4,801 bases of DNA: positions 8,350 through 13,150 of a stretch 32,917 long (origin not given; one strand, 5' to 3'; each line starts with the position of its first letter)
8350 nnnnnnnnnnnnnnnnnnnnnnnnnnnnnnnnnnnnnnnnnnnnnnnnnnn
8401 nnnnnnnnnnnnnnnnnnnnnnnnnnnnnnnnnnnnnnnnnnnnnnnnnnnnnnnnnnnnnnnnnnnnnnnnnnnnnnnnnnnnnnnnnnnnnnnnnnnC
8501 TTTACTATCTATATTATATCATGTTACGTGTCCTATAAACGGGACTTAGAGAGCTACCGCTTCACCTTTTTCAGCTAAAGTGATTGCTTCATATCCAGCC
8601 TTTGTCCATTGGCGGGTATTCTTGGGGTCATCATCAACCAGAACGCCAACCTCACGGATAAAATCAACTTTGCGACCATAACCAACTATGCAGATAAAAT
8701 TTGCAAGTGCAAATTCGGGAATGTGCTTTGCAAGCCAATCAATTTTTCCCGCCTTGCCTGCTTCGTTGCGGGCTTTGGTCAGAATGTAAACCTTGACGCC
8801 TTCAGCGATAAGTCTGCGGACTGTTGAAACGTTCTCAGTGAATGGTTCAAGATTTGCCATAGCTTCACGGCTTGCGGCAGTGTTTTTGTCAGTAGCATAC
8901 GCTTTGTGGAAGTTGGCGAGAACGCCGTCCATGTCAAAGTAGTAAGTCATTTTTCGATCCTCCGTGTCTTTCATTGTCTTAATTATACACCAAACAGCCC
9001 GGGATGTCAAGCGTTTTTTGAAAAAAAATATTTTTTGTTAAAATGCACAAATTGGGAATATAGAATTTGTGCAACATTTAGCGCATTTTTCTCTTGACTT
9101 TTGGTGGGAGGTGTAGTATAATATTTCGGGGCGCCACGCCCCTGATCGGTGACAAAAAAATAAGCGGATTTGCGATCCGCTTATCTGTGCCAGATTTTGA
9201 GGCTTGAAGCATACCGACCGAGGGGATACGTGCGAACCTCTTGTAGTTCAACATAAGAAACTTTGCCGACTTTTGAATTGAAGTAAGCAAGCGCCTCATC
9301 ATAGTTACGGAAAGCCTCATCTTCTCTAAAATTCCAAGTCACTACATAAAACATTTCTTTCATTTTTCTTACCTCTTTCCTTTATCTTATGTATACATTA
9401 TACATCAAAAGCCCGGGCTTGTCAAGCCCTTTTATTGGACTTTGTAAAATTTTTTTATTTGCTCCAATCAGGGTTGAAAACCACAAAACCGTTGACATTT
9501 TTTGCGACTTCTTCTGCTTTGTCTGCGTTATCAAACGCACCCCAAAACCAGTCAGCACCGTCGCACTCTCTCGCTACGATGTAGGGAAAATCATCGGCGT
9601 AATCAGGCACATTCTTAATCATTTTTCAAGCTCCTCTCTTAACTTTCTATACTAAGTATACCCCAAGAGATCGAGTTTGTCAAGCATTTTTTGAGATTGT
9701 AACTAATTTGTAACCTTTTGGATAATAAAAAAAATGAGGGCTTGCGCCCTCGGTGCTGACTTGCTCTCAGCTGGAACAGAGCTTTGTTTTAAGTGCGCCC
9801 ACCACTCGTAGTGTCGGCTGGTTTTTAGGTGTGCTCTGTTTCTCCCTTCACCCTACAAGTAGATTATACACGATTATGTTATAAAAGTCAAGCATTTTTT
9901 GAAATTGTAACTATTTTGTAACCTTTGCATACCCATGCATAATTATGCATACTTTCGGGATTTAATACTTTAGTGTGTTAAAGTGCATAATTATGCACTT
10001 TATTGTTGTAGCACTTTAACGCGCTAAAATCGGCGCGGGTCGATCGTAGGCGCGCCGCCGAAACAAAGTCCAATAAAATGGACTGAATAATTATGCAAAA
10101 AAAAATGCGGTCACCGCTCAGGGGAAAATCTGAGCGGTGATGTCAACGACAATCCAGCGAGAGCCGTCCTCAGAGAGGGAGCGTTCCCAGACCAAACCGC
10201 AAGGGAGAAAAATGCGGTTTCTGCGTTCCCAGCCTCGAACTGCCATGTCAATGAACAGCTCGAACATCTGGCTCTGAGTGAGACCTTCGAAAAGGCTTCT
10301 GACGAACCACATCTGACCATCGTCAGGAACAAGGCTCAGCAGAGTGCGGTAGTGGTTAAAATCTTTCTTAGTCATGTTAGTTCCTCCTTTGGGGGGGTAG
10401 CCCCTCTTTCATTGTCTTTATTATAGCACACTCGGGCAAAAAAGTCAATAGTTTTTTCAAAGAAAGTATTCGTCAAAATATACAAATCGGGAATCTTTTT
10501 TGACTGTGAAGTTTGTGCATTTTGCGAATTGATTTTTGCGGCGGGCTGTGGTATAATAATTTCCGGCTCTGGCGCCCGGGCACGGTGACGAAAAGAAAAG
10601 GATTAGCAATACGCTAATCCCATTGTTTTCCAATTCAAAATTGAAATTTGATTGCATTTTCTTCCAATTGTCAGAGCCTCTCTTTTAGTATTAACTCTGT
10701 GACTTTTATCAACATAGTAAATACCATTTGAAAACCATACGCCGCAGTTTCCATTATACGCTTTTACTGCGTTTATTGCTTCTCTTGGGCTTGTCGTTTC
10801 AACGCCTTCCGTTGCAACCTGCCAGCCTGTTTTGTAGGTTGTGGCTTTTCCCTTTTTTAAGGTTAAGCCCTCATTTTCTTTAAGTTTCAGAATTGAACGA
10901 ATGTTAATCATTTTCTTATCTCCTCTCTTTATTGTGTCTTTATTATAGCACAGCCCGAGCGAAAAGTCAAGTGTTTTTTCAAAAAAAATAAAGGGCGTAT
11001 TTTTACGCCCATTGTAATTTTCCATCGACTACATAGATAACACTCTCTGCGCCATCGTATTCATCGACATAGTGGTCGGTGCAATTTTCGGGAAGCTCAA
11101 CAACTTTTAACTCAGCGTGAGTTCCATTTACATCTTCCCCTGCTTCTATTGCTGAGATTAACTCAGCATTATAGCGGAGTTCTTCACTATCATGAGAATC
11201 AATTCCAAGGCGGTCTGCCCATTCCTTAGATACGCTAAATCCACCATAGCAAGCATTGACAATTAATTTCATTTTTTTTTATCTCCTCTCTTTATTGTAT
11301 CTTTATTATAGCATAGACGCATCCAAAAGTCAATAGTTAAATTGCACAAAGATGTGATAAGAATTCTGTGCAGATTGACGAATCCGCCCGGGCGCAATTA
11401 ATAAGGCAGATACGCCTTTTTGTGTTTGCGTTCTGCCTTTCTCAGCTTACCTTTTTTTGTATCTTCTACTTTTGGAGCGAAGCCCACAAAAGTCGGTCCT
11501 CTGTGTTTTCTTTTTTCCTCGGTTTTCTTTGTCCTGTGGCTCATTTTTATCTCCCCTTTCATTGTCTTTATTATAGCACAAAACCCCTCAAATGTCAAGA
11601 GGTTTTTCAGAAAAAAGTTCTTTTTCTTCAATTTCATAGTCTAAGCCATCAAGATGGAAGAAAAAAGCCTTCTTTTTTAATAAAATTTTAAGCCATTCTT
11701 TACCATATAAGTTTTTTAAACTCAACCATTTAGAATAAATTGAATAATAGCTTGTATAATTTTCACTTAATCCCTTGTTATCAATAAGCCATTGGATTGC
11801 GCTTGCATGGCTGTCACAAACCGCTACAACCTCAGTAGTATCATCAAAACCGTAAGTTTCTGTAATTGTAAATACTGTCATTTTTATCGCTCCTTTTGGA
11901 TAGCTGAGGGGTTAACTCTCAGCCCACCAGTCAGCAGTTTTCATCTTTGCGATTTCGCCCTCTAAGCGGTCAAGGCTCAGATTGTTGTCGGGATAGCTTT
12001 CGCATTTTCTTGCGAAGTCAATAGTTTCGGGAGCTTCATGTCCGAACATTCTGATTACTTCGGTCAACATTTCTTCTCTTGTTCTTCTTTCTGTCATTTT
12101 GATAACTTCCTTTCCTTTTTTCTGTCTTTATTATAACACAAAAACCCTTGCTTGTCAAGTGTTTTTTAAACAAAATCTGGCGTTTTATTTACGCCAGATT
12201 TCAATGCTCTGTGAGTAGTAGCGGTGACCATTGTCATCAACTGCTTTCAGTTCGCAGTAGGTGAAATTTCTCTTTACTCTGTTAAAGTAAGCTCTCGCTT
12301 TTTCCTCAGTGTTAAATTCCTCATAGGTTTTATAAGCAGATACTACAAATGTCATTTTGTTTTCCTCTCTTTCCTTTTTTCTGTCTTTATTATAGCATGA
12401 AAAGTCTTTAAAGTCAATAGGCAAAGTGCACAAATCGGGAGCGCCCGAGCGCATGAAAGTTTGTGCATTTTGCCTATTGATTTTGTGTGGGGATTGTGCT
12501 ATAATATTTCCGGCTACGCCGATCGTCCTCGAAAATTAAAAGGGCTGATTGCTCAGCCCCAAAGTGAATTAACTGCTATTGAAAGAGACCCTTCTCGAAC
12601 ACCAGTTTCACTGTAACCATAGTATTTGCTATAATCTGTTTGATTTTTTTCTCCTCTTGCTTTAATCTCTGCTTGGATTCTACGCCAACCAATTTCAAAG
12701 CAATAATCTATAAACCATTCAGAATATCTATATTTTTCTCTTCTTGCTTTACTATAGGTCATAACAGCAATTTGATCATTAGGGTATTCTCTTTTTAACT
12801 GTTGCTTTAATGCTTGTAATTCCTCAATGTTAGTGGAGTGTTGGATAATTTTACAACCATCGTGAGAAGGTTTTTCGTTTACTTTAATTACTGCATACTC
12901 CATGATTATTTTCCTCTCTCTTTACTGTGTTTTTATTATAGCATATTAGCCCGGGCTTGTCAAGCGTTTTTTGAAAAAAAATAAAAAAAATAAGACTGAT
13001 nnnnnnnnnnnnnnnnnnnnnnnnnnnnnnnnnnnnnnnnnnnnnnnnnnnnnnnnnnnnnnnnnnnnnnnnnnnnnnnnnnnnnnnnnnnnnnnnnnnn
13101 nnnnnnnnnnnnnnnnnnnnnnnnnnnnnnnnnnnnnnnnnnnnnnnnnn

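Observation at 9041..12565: Divergent promoter pairs sharing a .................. operator and producing short cis-antisense transcripts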

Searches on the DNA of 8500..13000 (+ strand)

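Call 5: search_dna_similar(query=window:8500-13000:+, collection=phages, mode=distant)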
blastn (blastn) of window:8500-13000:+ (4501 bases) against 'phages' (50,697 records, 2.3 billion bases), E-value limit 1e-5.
Records with a match: 80; places in all: 80; records where one place covers at least 80% of the query: 0.
Best place of each record, by identity: 95-99% 1; 90-95% 43; 80-90% 36.
By first word of the organism name: Streptococcus 78; Moineauvirus 1; Bacteriophage 1.
By host as written in the record: Streptococcus thermophilus 46; - 6; Streptococcus thermophilus DGCC7854 4; Streptococcus thermophilus ST64715 4; Streptococcus thermophilus ST69763 4; Streptococcus thermophilus ST62990 4; Streptococcus thermophilus ST66565 3; Streptococcus thermophilus ST64987 2; and 4 more.
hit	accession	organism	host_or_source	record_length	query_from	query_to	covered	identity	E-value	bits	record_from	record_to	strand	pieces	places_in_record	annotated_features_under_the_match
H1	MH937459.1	Streptococcus phage CHPC595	Streptococcus thermophilus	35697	856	908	1%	88.9%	4e-7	64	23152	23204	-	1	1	hypothetical protein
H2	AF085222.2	Streptococcus phage DT1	-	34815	856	908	1%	88.9%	4e-7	64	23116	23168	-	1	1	none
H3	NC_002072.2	Streptococcus phage DT1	Streptococcus thermophilus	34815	856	908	1%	88.9%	4e-7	64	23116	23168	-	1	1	similar to the N-terminal third of gp111 [Streptococcus thermophilus ...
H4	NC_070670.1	Streptococcus phage CHPC595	Streptococcus thermophilus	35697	856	908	1%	88.9%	4e-7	64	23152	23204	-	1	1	hypothetical protein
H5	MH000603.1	Streptococcus phage D1024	Streptococcus thermophilus DGCC7854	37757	856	908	1%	88.7%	1e-7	66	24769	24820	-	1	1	hypothetical protein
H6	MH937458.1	Streptococcus phage CHPC572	Streptococcus thermophilus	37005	856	908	1%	88.7%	1e-7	66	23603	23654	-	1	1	hypothetical protein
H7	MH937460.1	Streptococcus phage CHPC640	Streptococcus thermophilus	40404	856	908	1%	88.7%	1e-7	66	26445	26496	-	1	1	hypothetical protein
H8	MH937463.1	Streptococcus phage CHPC676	Streptococcus thermophilus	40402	856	908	1%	88.7%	1e-7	66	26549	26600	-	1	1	hypothetical protein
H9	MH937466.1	Streptococcus phage CHPC875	Streptococcus thermophilus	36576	856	908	1%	88.7%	1e-7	66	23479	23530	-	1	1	hypothetical protein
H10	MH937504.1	Streptococcus phage CHPC1091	Streptococcus thermophilus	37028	856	908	1%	88.7%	1e-7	66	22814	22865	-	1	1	hypothetical protein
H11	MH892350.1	Streptococcus phage SW16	Streptococcus thermophilus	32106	856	908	1%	88.7%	1e-7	66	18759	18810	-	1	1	hypothetical protein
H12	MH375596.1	Streptococcus phage 115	Streptococcus thermophilus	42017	856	908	1%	88.7%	1e-7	66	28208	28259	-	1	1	hypothetical protein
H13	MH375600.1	Streptococcus phage pST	Streptococcus thermophilus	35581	856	908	1%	88.7%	1e-7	66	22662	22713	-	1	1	hypothetical protein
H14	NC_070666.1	Streptococcus phage CHPC1091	Streptococcus thermophilus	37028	856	908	1%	88.7%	1e-7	66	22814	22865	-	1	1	hypothetical protein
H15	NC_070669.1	Streptococcus phage CHPC572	Streptococcus thermophilus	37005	856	908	1%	88.7%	1e-7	66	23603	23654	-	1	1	hypothetical protein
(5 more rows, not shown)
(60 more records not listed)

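Call 53: search_rna_families(source=window, start=8950, end=12650, threshold=evalue, max_evalue=1)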
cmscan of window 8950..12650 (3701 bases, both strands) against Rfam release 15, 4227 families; matches with E-value up to 1: 3.
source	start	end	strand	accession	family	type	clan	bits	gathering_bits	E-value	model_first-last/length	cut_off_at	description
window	12405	12489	+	RF04235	mir-242_2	Gene; miRNA;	-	27.4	56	0.0017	1-81/81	no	mir-242_2 microRNA precursor family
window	12410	12484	+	RF04134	MIR7504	Gene; miRNA;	-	25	83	0.3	1-124/124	no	MIR7504 microRNA precursor family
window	12408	12487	+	RF03916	MIR400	Gene; miRNA;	-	20.9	83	0.74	1-103/103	no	MIR400 microRNA precursor family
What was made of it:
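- On Any Rfam RNA family: At E<=1 the only matches were spurious miRNA hits on the long repeat (call 53).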

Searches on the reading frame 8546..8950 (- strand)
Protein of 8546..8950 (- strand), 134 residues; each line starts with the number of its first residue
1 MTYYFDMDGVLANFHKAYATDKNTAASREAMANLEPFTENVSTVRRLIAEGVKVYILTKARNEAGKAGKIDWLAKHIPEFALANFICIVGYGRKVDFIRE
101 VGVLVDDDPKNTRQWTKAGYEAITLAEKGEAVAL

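Call 16: search_protein_families(library=pfam, proteins=[window:8546-8950:-], max_evalue=0.01)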
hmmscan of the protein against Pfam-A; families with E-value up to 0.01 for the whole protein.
window:8546-8950:- (134 aa): 2 families
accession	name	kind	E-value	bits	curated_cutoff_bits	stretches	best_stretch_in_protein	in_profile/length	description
PF06941.18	NT5C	-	4.5e-10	40.1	24.8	1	27-116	59-144/180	5' nucleotidase, deoxy (Pyrimidine), cytosolic type C protein (NT5C)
PF00702.32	Hydrolase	-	0.0064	17.3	26.4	0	5-109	6-96/191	haloacid dehalogenase-like hydrolase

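Call 17: search_protein_families(library=phrogs, proteins=[window:8546-8950:-], max_evalue=0.001)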
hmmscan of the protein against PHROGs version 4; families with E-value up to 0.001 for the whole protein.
window:8546-8950:- (134 aa): 4 families
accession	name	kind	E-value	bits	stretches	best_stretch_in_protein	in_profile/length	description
phrog_2643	-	moron, auxiliary metabolic gene and host takeover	6.4e-16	59.5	1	2-129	8-160/182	5'-3' deoxyribonucleotidase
phrog_420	-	unknown function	3.2e-14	54.1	1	32-123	81-173/267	unknown function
phrog_415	-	other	5e-11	43.7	1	2-126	23-165/218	polynucleotide kinase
phrog_1238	-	moron, auxiliary metabolic gene and host takeover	2.2e-06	28.4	1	1-79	23-82/155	phosphoheptose isomerase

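Call 50: find_related_loci(query=window:8546-8950:-, collection=viral_contigs, flank=2500)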
Query window:8546-8950:- (134 aa) in viral_contigs; peptide patterns used: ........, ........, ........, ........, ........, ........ (x = any residue, [..] = any of these).
25 stretches matched a pattern; 10 encode a relative of the query (tblastn E <= 1e-3); 10 distinct loci.
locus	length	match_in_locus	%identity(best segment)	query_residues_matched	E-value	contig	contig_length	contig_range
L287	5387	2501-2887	75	1-129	1e-63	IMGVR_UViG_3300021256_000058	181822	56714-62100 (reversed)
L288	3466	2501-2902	64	1-134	2e-56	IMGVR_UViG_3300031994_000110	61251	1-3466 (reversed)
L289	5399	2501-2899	66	1-134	3e-56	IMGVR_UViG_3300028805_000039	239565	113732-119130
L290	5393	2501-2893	67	1-132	7e-56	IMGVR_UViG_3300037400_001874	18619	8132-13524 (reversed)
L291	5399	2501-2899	65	1-134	7e-55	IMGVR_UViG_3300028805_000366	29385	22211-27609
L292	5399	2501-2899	65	1-134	6e-55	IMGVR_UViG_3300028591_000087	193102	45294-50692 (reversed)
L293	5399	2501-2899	66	1-134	7e-54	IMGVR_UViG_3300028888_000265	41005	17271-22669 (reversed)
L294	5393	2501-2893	67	1-132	1e-53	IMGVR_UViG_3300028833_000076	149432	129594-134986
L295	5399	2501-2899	64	1-134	1e-53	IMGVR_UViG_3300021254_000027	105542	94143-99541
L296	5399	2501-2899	63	1-134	8e-50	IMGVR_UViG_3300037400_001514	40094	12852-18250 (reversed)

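Call 63: find_encoding_contigs(protein=window:8546-8950:-, flank=1500, max_places=10)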
Protein window:8546-8950:- (134 aa): 2 contigs read that carry it; 2 places shown.
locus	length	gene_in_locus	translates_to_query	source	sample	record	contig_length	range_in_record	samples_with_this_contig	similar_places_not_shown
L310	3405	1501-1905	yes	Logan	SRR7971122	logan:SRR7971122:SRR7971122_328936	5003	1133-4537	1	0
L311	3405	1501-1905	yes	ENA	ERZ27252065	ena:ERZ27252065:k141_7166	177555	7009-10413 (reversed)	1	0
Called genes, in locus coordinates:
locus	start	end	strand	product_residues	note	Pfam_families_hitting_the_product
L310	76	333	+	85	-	-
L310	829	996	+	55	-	-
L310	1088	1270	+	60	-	-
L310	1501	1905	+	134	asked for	PF06941:NT5C (weak)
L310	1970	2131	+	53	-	-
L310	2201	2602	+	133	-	-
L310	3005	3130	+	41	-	-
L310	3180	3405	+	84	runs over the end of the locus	-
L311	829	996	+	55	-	-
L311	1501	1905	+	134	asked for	PF06941:NT5C (weak)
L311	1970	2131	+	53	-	-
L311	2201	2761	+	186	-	-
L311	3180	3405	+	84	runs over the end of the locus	-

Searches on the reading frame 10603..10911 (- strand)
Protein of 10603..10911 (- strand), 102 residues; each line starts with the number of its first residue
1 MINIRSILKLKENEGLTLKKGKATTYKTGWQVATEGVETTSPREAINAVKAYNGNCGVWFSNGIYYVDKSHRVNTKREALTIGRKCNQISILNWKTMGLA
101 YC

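Call 16: search_protein_families(library=pfam, proteins=[window:10603-10911:-], max_evalue=0.01)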
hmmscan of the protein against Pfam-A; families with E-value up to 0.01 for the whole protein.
window:10603-10911:- (102 aa): 0 families

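Call 17: search_protein_families(library=phrogs, proteins=[window:10603-10911:-], max_evalue=0.001)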
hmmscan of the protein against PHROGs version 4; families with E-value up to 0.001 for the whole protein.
window:10603-10911:- (102 aa): 0 families

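Call 24: find_related_loci(query=window:10603-10911:-, collection=viral_contigs, flank=3000)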
Query window:10603-10911:- (102 aa) in viral_contigs; peptide patterns used: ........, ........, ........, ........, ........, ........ (x = any residue, [..] = any of these).
129 stretches matched a pattern; 46 encode a relative of the query (tblastn E <= 1e-3); 46 distinct loci.
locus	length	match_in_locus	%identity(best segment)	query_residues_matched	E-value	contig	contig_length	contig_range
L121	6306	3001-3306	78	1-102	2e-54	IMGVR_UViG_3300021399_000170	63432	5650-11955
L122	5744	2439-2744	78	1-102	4e-54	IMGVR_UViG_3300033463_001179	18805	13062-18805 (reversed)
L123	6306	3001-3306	78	1-102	5e-54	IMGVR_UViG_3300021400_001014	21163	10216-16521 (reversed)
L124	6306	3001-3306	81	1-102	9e-54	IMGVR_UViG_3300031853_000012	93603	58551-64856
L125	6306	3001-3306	79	1-102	7e-53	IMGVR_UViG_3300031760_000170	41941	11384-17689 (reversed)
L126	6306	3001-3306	79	1-102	5e-53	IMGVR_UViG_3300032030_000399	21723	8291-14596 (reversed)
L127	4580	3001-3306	78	1-102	3e-52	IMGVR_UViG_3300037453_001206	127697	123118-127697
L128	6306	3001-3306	77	1-102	5e-52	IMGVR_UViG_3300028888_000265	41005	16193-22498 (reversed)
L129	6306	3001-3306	75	1-102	5e-52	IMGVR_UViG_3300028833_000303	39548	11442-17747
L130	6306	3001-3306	74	1-102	2e-51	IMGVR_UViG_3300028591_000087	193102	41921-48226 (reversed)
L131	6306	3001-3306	74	1-102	2e-51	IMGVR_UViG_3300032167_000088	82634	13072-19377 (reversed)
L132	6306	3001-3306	74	1-102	2e-51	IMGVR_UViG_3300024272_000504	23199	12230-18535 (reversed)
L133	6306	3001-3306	74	1-102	2e-51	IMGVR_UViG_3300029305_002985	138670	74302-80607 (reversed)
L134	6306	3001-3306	76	1-102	2e-52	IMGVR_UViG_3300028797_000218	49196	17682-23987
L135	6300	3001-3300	77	1-100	6e-51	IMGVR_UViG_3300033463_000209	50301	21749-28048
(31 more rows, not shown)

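Call 57: find_encoding_contigs(protein=window:10603-10911:-, flank=3000, max_places=10)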
Protein window:10603-10911:- (102 aa): 2 contigs read that carry it; 2 places shown.
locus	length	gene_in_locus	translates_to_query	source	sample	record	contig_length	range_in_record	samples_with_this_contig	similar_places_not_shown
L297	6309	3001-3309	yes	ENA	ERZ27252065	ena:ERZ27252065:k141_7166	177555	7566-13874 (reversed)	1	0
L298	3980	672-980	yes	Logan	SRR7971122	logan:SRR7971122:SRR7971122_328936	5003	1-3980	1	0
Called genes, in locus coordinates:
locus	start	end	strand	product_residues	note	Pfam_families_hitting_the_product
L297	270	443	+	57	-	-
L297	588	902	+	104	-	-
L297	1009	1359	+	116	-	-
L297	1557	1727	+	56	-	-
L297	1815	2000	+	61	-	-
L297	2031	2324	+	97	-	-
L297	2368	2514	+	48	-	-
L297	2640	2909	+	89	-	-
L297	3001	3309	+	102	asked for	-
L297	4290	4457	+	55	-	-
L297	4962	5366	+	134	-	PF06941:NT5C (weak)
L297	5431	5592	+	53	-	-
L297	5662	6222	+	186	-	-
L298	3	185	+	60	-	?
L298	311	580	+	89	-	-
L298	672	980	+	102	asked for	-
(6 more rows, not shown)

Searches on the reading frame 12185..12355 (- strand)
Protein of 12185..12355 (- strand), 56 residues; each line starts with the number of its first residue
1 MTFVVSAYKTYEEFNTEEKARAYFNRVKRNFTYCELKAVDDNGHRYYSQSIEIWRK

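Call 68: find_encoding_contigs(protein=window:12185-12355:-, flank=1200, max_places=10)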
Protein window:12185-12355:- (56 aa): 2 contigs read that carry it; 2 places shown.
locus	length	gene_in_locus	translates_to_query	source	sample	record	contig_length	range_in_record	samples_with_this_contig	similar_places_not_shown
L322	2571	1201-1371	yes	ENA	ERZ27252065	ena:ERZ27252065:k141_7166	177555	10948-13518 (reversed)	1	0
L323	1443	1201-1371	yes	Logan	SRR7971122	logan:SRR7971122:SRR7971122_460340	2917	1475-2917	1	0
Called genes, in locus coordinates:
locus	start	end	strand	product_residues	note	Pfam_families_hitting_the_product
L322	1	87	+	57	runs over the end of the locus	-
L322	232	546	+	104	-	-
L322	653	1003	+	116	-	-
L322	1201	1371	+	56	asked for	-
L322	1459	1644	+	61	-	-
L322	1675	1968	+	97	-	-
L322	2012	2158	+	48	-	-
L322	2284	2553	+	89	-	-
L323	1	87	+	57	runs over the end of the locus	-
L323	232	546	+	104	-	-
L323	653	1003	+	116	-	-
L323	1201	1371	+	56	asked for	-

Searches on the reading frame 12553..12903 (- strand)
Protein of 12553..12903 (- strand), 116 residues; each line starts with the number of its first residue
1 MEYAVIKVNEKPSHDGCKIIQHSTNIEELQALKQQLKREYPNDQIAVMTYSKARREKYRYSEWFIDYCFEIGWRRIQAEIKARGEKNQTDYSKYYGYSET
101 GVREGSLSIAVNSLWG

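Call 16: search_protein_families(library=pfam, proteins=[window:12553-12903:-], max_evalue=0.01)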
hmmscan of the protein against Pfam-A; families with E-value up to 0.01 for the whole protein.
window:12553-12903:- (116 aa): 0 families

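Call 17: search_protein_families(library=phrogs, proteins=[window:12553-12903:-], max_evalue=0.001)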
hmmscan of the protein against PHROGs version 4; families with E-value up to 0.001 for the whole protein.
window:12553-12903:- (116 aa): 0 families

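Call 25: find_related_loci(query=window:12553-12903:-, collection=viral_contigs, flank=3000)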
Query window:12553-12903:- (116 aa) in viral_contigs; peptide patterns used: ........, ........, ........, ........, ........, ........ (x = any residue, [..] = any of these).
2 stretches matched a pattern, but none encodes a relative of the query by tblastn (E <= 1e-3).
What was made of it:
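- Tried and rejected: The 12553 protein has no IMG/VR relative (call 25).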

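Call 59: find_encoding_contigs(protein=window:12553-12903:-, flank=2500, max_places=10)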
Protein window:12553-12903:- (116 aa): 11 contigs read that carry it; 10 places shown.
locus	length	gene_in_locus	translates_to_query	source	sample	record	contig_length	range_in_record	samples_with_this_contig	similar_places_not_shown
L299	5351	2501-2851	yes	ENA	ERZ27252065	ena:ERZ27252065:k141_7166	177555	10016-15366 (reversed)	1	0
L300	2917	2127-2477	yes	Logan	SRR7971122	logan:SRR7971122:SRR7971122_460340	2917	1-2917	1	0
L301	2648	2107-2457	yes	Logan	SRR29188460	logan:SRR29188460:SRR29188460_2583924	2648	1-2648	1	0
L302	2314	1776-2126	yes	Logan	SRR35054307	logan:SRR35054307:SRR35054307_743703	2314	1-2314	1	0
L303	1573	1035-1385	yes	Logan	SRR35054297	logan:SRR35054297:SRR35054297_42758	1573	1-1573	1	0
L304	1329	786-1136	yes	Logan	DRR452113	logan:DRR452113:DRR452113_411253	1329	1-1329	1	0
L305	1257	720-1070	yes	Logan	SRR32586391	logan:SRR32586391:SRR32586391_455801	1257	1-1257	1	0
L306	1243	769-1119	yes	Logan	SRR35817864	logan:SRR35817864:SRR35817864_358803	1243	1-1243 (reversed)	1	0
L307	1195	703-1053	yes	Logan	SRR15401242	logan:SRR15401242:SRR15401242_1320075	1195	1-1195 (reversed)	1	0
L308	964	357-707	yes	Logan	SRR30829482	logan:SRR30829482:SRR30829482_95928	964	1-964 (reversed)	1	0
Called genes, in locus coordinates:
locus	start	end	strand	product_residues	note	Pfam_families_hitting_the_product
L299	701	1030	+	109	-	-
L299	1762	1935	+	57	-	-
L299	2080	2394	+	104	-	-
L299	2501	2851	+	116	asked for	-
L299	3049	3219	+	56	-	-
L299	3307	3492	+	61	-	-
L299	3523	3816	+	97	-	-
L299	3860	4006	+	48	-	-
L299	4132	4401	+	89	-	-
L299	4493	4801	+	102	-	-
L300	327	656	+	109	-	-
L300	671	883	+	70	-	-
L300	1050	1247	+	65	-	-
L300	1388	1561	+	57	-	-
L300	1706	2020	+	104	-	-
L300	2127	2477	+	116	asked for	-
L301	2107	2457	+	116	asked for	-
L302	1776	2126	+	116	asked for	-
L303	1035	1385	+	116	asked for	-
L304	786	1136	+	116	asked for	-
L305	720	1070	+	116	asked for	-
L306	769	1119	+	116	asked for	-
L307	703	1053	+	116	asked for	-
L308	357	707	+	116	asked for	-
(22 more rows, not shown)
